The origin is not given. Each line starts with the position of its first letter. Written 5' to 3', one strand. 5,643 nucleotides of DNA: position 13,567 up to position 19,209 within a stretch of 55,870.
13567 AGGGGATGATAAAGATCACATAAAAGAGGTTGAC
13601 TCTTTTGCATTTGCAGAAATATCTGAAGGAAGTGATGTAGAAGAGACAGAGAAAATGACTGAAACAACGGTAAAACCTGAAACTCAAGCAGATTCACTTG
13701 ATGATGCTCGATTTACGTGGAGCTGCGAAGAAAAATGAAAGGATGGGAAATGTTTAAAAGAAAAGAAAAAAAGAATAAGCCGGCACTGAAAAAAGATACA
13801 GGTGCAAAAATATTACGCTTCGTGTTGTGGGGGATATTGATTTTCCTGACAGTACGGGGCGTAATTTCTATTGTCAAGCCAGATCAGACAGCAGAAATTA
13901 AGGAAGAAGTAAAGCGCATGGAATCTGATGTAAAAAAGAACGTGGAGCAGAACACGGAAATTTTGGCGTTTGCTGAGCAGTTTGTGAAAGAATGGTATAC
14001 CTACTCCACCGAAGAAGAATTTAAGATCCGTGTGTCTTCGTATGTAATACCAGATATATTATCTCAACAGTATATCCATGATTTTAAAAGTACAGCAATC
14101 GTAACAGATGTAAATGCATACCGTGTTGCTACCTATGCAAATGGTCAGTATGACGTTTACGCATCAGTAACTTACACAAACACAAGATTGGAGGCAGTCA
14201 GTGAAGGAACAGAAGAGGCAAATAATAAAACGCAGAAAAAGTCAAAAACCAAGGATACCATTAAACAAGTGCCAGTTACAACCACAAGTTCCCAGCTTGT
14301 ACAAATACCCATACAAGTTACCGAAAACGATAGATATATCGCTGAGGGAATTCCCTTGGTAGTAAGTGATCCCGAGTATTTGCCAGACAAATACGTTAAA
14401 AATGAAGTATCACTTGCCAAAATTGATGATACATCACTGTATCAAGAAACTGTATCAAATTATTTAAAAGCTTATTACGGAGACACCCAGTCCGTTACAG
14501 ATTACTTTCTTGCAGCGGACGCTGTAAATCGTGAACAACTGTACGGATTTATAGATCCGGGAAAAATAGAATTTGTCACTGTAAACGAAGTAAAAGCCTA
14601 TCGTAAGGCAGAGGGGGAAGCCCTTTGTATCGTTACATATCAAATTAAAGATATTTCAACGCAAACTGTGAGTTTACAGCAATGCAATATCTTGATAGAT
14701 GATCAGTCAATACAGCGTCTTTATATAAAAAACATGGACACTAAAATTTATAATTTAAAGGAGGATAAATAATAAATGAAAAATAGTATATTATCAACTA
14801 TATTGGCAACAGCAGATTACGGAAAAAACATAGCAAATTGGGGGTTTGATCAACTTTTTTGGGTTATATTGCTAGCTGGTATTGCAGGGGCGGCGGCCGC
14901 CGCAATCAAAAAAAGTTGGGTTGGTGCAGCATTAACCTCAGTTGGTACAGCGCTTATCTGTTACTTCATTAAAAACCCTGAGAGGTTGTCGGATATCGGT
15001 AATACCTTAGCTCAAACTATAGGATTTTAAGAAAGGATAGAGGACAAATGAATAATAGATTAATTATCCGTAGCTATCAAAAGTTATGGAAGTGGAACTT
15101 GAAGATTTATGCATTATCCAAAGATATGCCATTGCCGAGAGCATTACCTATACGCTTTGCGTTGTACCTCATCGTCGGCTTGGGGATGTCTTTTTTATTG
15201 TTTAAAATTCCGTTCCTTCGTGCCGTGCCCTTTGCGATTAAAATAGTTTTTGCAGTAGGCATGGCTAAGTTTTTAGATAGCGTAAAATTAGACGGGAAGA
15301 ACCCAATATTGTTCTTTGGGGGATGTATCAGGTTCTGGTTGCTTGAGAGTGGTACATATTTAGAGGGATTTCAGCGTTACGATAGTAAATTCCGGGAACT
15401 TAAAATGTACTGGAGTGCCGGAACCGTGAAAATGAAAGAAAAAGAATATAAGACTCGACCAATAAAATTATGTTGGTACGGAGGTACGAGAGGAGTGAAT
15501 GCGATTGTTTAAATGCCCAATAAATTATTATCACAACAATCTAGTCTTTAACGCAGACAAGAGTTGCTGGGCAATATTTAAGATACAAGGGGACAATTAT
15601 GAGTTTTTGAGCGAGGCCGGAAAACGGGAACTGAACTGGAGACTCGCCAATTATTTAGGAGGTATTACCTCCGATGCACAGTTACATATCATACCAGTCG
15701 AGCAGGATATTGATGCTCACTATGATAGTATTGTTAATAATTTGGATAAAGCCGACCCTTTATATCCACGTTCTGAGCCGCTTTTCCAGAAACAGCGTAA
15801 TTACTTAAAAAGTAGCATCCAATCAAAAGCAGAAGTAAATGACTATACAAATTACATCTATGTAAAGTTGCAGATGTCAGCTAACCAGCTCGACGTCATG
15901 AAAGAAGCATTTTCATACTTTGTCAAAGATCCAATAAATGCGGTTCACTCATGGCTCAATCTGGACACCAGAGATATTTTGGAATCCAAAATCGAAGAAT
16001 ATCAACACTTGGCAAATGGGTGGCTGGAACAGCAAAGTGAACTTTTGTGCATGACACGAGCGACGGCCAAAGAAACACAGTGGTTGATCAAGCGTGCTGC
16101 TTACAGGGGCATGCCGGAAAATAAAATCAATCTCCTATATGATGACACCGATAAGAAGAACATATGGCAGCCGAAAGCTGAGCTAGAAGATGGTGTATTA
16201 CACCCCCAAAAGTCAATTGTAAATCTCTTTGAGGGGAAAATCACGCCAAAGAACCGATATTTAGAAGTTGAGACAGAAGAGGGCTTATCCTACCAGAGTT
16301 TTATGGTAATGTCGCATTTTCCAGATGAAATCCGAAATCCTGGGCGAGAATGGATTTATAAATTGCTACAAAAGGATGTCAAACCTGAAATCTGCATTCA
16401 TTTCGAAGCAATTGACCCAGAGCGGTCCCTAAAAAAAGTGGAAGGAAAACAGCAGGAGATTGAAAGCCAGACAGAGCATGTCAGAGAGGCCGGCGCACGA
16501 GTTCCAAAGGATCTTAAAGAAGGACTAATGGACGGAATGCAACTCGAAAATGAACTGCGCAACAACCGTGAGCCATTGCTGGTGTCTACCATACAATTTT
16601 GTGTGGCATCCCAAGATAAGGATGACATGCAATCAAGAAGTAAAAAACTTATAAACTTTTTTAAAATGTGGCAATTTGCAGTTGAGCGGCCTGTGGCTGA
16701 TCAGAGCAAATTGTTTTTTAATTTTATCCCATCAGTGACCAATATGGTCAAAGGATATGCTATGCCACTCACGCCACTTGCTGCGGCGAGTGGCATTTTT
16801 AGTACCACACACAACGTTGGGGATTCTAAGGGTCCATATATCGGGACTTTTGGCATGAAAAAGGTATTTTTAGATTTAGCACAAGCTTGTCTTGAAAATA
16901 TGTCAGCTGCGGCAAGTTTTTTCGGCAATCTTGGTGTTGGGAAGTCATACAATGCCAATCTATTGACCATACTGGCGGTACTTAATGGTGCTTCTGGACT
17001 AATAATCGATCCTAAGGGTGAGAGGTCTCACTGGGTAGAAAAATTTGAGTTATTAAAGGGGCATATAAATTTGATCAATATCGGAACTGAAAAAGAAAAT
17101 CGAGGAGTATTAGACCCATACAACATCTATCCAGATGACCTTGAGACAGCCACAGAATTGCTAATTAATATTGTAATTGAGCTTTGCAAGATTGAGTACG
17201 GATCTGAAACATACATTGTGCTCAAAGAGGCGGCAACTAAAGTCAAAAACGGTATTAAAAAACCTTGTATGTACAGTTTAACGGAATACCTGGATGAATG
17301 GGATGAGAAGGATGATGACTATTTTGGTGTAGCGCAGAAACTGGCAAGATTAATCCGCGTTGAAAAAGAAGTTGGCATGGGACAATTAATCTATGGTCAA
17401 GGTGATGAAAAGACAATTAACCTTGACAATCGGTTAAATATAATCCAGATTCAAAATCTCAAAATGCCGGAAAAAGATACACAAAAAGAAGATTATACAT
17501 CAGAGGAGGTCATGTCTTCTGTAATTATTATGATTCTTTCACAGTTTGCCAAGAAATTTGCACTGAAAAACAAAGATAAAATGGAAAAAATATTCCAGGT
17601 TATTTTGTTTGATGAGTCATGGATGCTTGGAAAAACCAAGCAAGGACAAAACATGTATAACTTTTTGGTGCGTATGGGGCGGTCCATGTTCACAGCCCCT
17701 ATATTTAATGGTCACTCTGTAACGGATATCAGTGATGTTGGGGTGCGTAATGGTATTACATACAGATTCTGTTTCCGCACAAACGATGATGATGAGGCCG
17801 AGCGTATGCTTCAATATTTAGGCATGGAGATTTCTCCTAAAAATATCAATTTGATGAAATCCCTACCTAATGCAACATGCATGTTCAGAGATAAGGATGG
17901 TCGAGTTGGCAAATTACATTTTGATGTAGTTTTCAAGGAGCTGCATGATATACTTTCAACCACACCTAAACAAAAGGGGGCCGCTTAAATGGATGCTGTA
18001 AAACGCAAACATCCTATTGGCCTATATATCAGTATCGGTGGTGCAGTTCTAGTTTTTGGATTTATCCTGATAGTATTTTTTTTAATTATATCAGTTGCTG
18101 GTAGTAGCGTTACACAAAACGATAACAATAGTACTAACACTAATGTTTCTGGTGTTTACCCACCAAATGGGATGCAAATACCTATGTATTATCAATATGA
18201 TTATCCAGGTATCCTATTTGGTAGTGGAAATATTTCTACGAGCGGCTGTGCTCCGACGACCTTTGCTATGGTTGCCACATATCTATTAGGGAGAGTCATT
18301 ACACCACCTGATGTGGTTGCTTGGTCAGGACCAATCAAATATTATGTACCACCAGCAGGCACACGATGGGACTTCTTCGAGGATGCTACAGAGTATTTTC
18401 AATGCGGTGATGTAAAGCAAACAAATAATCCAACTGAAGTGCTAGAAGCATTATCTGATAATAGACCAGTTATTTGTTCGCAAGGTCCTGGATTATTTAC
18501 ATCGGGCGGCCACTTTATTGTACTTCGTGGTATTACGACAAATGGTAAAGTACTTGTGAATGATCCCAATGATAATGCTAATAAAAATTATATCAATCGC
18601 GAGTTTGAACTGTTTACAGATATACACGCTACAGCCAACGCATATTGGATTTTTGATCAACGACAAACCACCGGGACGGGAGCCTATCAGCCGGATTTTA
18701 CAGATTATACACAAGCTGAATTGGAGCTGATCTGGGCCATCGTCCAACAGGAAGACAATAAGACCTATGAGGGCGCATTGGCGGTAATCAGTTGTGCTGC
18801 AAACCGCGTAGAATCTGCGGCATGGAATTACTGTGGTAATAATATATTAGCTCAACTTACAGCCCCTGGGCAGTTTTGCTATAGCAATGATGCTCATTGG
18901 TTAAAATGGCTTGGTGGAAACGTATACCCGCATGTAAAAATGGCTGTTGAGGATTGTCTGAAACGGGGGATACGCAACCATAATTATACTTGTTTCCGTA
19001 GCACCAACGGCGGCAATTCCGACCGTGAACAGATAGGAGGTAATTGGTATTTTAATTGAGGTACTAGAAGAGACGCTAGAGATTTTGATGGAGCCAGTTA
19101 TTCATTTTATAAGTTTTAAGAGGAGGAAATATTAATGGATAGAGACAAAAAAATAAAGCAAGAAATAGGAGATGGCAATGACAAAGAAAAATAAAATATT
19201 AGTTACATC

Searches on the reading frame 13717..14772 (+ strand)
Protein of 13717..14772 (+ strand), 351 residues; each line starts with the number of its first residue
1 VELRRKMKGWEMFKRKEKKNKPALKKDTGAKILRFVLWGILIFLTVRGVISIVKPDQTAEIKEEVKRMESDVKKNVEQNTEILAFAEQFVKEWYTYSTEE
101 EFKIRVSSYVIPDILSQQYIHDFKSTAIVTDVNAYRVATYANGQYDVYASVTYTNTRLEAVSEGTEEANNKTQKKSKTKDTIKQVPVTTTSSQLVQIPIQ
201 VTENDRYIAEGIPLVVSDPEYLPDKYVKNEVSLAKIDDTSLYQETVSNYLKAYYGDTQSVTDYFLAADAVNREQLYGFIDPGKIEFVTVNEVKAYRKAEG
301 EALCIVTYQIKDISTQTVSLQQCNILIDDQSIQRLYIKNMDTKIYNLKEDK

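Call 11: search_protein_families(library=pfam, proteins=[window:13717-14772:+], max_evalue=0.001)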
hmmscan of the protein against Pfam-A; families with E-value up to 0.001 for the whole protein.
window:13717-14772:+ (351 aa): 1 family
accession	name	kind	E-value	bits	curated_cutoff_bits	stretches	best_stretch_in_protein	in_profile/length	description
PF12642.13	TpcC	-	6e-13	49.6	27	1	85-327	1-221/231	Conjugative transposon protein TcpC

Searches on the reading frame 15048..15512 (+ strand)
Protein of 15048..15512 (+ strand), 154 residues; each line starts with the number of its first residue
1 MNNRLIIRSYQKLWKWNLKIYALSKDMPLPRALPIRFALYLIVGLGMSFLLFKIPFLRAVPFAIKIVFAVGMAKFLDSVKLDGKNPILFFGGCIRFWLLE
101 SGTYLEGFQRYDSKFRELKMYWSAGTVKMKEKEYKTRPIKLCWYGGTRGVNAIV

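Call 56: search_protein_families(library=pfam, proteins=[window:15048-15512:+], max_evalue=0.001)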
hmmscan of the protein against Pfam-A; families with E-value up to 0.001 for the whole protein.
window:15048-15512:+ (154 aa): 1 family
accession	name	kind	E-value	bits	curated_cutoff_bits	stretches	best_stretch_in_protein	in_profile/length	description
PF12648.12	TcpE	-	6.1e-13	49.5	29.9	1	9-98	1-89/100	TcpE family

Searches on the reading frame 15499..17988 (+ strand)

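Call 11: search_protein_families(library=pfam, proteins=[window:15499-17988:+], max_evalue=0.001)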
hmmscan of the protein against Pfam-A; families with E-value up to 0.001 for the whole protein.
window:15499-17988:+ (829 aa): 2 families
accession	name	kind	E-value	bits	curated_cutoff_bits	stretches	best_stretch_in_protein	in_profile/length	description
PF12846.13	AAA_10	-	2.6e-75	254.2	27.5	1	469-817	21-360/362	AAA-like domain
PF01935.23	DUF87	-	0.0005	20.7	23.2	1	475-653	29-203/220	Helicase HerA, central domain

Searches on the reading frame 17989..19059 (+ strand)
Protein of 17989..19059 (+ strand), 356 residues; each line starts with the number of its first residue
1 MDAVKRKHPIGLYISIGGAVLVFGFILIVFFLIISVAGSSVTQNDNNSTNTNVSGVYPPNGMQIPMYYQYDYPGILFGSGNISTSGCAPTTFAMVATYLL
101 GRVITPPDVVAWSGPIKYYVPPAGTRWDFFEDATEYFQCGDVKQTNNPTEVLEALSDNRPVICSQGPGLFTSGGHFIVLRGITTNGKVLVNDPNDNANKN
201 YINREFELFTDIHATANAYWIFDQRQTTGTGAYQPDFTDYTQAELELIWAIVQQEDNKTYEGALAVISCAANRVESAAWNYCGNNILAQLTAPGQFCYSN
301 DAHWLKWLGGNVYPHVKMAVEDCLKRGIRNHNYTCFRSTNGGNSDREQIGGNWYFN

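Call 11: search_protein_families(library=pfam, proteins=[window:17989-19059:+], max_evalue=0.001)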
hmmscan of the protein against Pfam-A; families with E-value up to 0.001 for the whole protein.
window:17989-19059:+ (356 aa): 2 families
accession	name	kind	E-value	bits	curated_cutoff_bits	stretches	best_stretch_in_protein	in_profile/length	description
PF13529.12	Peptidase_C39_2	-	3.2e-16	60.6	24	1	63-194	2-143/143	Peptidase_C39 like family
PF12385.14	Peptidase_C70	-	7.1e-06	26.4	19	1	84-201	17-131/141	Papain-like cysteine protease AvrRpt2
